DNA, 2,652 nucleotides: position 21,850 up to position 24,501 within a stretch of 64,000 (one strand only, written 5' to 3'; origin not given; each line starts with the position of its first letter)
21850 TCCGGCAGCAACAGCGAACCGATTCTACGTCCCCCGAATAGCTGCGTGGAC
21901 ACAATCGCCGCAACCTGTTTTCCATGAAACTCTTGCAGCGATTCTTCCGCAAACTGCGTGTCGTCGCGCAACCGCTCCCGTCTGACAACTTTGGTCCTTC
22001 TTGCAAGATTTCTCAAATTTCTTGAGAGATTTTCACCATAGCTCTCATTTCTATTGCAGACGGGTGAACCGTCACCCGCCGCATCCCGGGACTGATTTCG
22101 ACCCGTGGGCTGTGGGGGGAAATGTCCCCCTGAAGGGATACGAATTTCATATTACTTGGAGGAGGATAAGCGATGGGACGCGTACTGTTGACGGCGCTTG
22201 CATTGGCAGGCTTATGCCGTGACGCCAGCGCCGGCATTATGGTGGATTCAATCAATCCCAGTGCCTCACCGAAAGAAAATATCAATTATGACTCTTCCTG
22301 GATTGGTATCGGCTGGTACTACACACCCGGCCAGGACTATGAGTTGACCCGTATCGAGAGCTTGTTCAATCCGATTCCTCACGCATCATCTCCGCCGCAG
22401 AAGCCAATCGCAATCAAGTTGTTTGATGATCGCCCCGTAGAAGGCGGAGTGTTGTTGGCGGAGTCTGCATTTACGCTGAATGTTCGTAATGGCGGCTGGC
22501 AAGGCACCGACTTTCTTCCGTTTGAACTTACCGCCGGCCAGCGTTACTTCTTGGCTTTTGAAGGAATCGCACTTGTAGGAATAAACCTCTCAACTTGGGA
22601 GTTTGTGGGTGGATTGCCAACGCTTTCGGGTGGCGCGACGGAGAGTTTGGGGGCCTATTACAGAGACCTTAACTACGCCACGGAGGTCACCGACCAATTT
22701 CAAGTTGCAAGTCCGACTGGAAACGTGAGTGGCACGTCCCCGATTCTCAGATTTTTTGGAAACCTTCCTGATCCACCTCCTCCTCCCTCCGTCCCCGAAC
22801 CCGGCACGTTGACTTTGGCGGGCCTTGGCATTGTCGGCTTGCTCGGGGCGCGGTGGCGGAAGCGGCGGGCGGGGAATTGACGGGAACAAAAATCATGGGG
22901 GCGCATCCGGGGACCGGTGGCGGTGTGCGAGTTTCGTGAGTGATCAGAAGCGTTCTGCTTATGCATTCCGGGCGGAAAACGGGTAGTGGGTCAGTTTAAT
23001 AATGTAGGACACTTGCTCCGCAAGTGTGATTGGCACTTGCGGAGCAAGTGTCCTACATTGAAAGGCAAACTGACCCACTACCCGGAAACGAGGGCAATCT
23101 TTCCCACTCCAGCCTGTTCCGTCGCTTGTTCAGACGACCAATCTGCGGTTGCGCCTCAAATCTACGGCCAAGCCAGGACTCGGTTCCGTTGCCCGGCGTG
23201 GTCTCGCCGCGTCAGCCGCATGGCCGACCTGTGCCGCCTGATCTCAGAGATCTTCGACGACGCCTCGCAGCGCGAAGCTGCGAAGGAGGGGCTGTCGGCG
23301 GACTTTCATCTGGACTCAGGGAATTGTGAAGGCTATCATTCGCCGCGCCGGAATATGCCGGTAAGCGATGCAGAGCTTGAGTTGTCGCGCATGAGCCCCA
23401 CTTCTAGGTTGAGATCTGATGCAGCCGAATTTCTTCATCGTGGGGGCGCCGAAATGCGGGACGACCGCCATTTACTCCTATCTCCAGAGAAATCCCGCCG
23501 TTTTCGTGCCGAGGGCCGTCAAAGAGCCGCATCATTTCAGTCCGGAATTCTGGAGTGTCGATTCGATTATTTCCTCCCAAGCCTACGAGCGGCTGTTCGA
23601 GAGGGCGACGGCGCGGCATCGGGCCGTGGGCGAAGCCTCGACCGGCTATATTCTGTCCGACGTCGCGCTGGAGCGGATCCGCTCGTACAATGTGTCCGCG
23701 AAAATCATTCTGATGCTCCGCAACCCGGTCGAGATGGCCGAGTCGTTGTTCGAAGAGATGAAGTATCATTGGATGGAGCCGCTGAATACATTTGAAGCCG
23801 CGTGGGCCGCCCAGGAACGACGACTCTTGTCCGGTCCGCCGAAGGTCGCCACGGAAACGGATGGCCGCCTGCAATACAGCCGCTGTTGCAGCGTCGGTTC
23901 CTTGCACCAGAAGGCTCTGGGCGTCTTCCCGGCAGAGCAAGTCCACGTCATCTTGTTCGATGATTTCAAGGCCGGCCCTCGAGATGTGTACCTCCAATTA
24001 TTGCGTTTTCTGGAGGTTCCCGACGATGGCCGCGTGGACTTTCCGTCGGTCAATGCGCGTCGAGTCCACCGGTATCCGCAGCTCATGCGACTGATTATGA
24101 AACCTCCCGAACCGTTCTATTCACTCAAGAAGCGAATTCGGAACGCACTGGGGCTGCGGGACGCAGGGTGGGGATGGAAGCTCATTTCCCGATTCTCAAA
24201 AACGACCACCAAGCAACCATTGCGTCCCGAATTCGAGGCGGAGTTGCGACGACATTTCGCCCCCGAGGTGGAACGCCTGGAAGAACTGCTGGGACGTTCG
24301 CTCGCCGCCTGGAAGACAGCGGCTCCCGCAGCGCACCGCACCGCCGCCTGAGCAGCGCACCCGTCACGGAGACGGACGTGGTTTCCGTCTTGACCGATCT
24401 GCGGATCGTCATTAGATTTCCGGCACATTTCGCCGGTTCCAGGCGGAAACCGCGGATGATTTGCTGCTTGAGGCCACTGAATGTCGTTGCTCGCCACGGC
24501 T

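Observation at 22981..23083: Large nested hairpin (43 bp of stem) between the PEP-CTERM gene and the polysaccharide cluster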

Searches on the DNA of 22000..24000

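Call 8: search_rna_families(source=window, start=22000, end=24000, threshold=evalue, max_evalue=10)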
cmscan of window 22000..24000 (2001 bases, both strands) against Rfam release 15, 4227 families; matches with E-value up to 10: 3.
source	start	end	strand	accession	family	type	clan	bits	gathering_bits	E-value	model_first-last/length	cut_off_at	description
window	22981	23083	-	RF03246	MIR1515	Gene; miRNA;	-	25.1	140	0.03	1-137/137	no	MIR1515 microRNA precursor family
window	23001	23059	+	RF03990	mir-4888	Gene; miRNA;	-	18.2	90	6.3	7-67/73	no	mir-4888 microRNA precursor family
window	23002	23057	+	RF03401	mir-1323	Gene; miRNA;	-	16.8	98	4.3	1-73/73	no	mir-1323 microRNA precursor family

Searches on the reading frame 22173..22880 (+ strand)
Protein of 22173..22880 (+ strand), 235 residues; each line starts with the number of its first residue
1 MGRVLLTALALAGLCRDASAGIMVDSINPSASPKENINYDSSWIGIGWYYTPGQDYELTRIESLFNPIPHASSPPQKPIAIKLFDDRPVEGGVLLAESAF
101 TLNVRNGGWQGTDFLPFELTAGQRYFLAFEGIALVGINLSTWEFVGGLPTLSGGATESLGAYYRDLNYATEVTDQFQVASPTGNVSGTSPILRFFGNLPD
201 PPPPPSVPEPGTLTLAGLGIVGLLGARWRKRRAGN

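Call 55: list_cluster_members(proteins=[P0001, window:22173-22880:+])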
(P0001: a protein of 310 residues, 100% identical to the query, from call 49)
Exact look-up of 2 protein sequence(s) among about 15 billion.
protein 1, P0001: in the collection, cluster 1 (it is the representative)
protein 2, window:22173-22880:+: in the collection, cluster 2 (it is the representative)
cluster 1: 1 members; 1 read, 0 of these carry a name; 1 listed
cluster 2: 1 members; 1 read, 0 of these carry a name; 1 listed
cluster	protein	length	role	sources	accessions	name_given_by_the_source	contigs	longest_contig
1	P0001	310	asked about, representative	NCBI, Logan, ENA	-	-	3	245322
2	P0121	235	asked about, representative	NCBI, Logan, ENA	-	-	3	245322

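Call 56: find_homologous_proteins(query=window:22173-22880:+, max_evalue=1e-10)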
Query window:22173-22880:+ (235 aa): 4 proteins with E <= 1e-10 among 2766 candidates.
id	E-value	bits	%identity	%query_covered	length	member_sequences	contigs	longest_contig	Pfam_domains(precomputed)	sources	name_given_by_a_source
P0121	9.8e-155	531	100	100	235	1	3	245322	PF07589.17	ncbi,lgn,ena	-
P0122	8.4e-65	237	50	97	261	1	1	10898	-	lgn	-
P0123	7.6e-35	139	40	91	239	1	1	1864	PF07589.17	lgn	-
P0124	1.0e-13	70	32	87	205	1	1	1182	PF07589.17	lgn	-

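Call 57: find_encoding_contigs(protein=P0122, flank=5000, max_places=3)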
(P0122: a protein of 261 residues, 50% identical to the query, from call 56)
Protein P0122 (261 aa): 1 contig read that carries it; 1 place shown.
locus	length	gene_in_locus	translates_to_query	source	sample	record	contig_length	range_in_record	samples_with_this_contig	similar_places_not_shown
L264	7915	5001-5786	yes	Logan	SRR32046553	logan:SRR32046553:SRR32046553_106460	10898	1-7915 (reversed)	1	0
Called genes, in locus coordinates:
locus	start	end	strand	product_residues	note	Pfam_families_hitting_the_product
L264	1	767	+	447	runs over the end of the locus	PF16694:Cytochrome_P460 (faint)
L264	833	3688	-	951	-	PF00069:Pkinase, PF07714:PK_Tyr_Ser-Thr, PF03781:FGE-sulfatase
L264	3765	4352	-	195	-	PF04542:Sigma70_r2 (weak)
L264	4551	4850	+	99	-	PF00196:GerE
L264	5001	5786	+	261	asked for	-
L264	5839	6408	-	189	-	-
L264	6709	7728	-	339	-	PF02899:Phage_int_SAM_1, PF00589:Phage_integrase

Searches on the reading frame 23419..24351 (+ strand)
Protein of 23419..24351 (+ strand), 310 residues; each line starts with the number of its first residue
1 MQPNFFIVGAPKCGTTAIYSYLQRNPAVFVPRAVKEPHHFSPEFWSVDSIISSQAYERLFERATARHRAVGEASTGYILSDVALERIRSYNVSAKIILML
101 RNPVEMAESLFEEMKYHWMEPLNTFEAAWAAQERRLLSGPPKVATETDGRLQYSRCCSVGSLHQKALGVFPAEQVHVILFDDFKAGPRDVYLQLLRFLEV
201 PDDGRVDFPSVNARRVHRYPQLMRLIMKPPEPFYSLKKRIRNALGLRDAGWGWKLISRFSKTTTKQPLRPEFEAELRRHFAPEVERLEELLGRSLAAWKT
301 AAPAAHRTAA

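Call 16: find_encoding_contigs(protein=window:23419-24351:+, flank=3000, max_places=6)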
Protein window:23419-24351:+ (310 aa): 7 contigs read that carry it; 5 places shown.
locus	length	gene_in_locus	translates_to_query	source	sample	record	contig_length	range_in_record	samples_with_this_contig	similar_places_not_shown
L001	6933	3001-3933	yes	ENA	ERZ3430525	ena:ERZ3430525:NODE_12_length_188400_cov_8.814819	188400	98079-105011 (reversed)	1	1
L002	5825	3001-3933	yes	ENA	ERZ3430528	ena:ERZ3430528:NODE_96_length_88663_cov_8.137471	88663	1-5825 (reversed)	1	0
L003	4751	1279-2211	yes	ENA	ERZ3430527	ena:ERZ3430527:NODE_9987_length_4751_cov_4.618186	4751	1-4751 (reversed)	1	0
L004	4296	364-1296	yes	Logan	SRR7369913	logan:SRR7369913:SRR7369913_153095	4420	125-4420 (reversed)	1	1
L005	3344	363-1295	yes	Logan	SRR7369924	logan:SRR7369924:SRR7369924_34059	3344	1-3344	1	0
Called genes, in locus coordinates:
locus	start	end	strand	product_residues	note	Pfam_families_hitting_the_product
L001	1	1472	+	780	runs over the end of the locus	PF00069:Pkinase, PF07714:PK_Tyr_Ser-Thr, PF03781:FGE-sulfatase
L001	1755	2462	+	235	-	PF07589:PEP_exosort_dom (weak)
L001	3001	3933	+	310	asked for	PF00685:Sulfotransfer_1, PF13469:Sulfotransfer_3 (faint)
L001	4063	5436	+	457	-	PF01943:Polysacc_synt, PF13440:Polysacc_synt_3 (weak)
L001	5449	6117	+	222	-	PF13489:Methyltransf_23, PF08241:Methyltransf_11, PF13649:Methyltransf_25 (faint)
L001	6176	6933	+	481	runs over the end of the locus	-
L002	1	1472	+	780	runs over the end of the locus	PF00069:Pkinase, PF07714:PK_Tyr_Ser-Thr, PF03781:FGE-sulfatase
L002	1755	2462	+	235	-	PF07589:PEP_exosort_dom (weak)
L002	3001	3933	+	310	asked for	PF00685:Sulfotransfer_1, PF13469:Sulfotransfer_3 (faint)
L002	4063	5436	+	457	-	PF01943:Polysacc_synt, PF13440:Polysacc_synt_3 (weak)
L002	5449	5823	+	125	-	?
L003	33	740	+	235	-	PF07589:PEP_exosort_dom (weak)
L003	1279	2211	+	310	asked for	PF00685:Sulfotransfer_1, PF13469:Sulfotransfer_3 (faint)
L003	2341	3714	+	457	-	PF01943:Polysacc_synt, PF13440:Polysacc_synt_3 (weak)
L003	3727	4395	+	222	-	PF13489:Methyltransf_23, PF08241:Methyltransf_11, PF13649:Methyltransf_25 (faint)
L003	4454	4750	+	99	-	?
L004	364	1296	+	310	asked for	PF00685:Sulfotransfer_1, PF13469:Sulfotransfer_3 (faint)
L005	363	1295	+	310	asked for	PF00685:Sulfotransfer_1, PF13469:Sulfotransfer_3 (faint)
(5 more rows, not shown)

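Call 49: find_homologous_proteins(query=window:23419-24351:+, max_evalue=1e-20)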
Query window:23419-24351:+ (310 aa): 3012 proteins with E <= 1e-20 among 7485 candidates; the best 120 are listed.
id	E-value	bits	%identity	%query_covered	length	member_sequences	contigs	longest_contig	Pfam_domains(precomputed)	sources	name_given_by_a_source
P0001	1.4e-207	707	100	100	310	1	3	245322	PF13469.13,PF00685.34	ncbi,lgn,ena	-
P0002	3.6e-161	554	78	100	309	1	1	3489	PF13469.13,PF00685.34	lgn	-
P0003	2.5e-125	436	62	100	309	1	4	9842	PF13469.13,PF00685.34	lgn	-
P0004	7.3e-69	251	44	97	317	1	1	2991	PF13469.13,PF00685.34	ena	-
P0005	4.1e-66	242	43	96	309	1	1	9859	PF13469.13,PF00685.34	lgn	-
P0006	8.3e-65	238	44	96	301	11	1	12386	PF13469.13,PF00685.34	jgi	jgi:hypothetical protein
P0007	8.3e-65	238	43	96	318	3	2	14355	PF13469.13,PF00685.34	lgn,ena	-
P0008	1.1e-64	237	44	96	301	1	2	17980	PF13469.13,PF00685.34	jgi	jgi:hypothetical protein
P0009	1.3e-64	237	44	96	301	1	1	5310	PF13469.13,PF00685.34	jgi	jgi:hypothetical protein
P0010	1.4e-64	237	43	96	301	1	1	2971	PF13469.13,PF00685.34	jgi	jgi:hypothetical protein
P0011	1.8e-64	237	43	96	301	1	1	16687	PF13469.13,PF00685.34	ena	-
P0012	1.8e-64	237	43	96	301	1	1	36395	PF13469.13,PF00685.34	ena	-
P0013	3.1e-64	236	44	96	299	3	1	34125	PF13469.13,PF00685.34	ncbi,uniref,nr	ncbi:sulfotransferase family protein [Phormidium sp. CCY1219]|uniref:sulfotransferase family protein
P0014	3.8e-64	235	43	96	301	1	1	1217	PF13469.13,PF00685.34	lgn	-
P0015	3.8e-64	235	43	96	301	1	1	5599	PF13469.13,PF00685.34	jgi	jgi:hypothetical protein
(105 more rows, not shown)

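Call 50: find_encoding_contigs(protein=P0002, flank=4000, max_places=4)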
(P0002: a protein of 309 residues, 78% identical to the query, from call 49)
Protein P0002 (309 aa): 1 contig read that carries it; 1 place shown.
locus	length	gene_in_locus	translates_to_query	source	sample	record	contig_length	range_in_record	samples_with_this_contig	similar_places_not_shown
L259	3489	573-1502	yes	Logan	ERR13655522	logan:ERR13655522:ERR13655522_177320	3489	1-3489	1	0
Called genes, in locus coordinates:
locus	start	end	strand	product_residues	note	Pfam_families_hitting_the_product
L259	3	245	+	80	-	?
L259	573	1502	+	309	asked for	PF00685:Sulfotransfer_1, PF13469:Sulfotransfer_3 (faint)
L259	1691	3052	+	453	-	PF00359:PTS_EIIA_2, PF21755:DacZ_P (weak), PF02457:DAC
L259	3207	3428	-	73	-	-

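Call 51: find_encoding_contigs(protein=P0003, flank=4000, max_places=4)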
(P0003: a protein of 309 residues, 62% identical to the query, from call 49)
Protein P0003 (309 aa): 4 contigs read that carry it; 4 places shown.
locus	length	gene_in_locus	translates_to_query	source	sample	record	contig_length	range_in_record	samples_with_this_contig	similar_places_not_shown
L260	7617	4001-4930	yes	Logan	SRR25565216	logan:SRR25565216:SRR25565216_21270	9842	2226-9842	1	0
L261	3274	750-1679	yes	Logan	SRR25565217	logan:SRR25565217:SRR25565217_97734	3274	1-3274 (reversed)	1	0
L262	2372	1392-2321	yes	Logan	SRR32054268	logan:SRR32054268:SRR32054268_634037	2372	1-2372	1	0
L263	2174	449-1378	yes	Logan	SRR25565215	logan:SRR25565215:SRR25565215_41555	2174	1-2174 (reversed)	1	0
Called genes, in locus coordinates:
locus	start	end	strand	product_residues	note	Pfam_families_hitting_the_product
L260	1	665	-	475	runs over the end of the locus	PF27533:CapK_C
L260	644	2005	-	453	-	PF04015:DUF362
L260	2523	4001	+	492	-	PF01943:Polysacc_synt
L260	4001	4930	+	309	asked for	PF00685:Sulfotransfer_1, PF13469:Sulfotransfer_3 (weak)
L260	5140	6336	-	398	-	PF13439:Glyco_transf_4 (weak), PF00534:Glycos_transf_1, PF13692:Glyco_trans_1_4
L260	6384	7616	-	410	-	?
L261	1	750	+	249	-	?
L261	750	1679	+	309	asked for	PF00685:Sulfotransfer_1, PF13469:Sulfotransfer_3 (weak)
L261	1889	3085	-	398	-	PF13439:Glyco_transf_4 (weak), PF00534:Glycos_transf_1, PF13692:Glyco_trans_1_4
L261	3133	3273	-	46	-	?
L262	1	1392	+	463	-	?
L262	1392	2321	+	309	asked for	PF00685:Sulfotransfer_1, PF13469:Sulfotransfer_3 (weak)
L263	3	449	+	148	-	?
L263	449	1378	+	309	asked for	PF00685:Sulfotransfer_1, PF13469:Sulfotransfer_3 (weak)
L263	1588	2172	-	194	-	?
